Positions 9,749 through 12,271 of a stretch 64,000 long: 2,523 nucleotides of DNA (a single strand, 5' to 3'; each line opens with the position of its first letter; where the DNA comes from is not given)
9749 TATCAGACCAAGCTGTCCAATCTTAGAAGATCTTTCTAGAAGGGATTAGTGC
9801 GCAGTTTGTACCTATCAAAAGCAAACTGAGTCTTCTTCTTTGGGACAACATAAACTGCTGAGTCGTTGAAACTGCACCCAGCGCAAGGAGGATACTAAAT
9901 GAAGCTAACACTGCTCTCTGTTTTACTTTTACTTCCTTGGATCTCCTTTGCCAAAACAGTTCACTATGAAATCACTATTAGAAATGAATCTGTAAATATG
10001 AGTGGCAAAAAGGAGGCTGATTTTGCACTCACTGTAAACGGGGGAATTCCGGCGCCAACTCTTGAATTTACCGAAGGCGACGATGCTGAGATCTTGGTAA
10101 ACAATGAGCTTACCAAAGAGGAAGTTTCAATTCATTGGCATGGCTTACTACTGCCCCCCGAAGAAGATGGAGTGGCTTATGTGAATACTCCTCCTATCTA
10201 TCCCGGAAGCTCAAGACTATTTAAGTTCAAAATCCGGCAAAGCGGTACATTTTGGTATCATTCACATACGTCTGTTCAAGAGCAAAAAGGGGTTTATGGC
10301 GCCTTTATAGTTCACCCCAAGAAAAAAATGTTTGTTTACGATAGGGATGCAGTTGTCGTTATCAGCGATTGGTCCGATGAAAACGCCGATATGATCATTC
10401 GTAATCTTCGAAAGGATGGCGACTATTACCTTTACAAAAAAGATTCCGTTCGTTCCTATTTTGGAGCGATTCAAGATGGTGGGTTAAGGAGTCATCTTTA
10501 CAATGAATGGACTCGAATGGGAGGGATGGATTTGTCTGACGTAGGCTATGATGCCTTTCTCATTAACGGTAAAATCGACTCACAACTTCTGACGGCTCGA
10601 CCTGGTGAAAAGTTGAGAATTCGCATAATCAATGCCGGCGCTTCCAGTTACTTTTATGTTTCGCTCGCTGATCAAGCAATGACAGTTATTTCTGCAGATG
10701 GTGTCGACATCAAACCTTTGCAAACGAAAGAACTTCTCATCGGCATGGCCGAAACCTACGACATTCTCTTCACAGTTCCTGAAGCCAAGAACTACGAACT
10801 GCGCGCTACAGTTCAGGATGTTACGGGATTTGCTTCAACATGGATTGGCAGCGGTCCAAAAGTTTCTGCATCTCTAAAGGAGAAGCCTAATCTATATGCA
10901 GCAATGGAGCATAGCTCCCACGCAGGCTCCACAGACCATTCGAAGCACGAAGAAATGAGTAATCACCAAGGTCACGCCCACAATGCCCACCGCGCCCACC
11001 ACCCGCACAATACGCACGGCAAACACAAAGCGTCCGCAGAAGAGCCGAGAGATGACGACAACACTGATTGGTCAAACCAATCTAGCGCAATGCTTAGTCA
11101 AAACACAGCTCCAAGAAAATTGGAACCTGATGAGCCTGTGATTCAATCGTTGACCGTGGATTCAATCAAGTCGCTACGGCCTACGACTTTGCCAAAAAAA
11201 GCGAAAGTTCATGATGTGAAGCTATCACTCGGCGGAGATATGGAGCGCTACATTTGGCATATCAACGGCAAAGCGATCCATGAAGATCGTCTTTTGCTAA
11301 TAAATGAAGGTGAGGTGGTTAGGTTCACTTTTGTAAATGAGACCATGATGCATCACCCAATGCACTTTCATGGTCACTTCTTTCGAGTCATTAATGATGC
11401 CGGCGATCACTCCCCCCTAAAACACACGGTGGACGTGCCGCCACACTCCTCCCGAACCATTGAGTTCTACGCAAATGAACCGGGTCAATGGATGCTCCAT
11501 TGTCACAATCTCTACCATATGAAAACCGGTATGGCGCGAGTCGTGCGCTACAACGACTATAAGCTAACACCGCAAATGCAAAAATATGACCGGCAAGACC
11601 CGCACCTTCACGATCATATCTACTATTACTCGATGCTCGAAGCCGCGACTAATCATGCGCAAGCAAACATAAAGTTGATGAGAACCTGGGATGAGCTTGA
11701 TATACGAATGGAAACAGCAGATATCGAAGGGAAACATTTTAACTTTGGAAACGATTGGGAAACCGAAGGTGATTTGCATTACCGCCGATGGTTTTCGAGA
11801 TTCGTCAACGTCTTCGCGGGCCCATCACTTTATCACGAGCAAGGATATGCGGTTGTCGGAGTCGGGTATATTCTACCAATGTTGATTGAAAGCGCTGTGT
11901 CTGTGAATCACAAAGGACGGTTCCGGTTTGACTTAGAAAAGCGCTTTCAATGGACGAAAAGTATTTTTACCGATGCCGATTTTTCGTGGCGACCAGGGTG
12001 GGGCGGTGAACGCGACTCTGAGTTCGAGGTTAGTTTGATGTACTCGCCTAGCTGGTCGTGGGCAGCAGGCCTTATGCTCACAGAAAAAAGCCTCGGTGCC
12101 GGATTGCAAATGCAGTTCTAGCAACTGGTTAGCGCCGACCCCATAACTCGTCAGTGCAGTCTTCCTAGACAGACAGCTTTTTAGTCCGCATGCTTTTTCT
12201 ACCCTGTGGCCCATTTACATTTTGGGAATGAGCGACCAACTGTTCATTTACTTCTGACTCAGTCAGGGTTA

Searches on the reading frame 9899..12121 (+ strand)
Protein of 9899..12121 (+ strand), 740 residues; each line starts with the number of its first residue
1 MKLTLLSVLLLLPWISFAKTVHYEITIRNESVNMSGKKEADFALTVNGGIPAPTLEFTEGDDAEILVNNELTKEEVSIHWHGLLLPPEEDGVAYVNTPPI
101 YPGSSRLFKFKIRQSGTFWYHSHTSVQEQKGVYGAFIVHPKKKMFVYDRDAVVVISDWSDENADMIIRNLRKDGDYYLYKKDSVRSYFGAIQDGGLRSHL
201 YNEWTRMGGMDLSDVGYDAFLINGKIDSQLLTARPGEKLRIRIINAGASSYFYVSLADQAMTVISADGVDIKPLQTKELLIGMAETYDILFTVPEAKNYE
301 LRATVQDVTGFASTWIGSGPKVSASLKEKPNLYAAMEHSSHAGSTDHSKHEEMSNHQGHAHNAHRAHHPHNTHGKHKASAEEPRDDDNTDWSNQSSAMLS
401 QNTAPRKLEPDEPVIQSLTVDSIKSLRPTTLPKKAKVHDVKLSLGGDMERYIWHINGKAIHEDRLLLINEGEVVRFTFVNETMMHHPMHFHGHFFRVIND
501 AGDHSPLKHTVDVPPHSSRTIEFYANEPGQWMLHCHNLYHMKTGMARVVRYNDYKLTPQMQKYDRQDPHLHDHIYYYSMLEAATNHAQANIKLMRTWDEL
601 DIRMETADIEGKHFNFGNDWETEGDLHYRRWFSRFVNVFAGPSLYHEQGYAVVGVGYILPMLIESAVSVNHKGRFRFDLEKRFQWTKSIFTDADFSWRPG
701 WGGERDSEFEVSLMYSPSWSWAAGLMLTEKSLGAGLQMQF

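Call 22: find_encoding_contigs(protein=window:9899-12121:+, flank=10000, max_places=1)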
Protein window:9899-12121:+ (740 aa): 12 contigs read that carry it; 1 place shown.
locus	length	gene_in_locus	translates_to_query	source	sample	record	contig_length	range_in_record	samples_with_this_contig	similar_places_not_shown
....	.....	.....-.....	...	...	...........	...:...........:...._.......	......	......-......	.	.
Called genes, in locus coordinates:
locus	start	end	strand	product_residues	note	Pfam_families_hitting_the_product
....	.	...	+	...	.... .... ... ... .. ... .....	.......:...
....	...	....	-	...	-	-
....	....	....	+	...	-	-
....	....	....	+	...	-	-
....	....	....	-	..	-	-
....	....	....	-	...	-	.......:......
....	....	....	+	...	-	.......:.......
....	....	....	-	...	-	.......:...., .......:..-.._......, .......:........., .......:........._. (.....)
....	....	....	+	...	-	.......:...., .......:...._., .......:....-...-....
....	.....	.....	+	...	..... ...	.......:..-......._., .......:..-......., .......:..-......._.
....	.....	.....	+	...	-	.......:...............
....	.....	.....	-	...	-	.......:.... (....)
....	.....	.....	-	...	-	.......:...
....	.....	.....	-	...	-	-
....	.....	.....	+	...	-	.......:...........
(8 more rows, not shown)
